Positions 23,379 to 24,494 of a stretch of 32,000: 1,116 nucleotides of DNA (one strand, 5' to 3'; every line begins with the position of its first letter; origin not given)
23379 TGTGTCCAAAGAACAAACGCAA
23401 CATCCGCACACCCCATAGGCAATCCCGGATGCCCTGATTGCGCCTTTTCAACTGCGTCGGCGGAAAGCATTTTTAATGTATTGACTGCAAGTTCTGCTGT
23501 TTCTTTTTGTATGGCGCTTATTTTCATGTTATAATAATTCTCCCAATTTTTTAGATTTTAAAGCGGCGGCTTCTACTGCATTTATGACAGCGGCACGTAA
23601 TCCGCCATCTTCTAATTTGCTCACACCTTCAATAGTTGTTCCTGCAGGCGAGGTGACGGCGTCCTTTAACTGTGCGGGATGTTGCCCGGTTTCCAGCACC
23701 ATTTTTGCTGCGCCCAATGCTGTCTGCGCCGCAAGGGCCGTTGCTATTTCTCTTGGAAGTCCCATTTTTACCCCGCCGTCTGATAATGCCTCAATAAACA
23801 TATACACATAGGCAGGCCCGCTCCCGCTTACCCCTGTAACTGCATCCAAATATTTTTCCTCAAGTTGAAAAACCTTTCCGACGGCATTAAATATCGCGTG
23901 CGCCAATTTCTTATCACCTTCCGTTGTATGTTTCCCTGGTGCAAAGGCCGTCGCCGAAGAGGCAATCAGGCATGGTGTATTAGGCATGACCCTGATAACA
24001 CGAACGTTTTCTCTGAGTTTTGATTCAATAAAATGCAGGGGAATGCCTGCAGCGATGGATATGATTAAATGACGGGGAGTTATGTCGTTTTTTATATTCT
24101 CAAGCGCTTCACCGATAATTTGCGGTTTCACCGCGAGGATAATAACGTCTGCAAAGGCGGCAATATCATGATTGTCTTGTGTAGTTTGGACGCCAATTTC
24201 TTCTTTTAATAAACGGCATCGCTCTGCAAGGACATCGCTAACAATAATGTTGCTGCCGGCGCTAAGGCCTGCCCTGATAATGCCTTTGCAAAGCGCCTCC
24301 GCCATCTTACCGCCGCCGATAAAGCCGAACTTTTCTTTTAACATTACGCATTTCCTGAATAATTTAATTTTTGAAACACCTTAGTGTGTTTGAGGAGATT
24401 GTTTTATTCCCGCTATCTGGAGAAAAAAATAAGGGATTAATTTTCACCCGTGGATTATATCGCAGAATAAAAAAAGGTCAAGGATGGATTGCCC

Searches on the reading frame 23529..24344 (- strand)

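Call 49: search_protein_families(library=pfam, proteins=[window:23529-24344:-], max_evalue=0.001)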
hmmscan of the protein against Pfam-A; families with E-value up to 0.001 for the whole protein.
window:23529-24344:- (271 aa): 3 families
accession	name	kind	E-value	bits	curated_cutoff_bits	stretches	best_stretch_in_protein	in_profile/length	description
PF14748.11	P5CR_dimer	-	2.3e-43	147.2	25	1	163-267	1-105/105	Pyrroline-5-carboxylate reductase dimerisation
PF03807.23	F420_oxidored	-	5.3e-20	72.3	21.6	1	5-100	1-94/94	NADP oxidoreductase coenzyme F420-dependent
PF03446.21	NAD_binding_2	-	0.00023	21.6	21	1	5-96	1-91/161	NAD binding domain of 6-phosphogluconate dehydrogenase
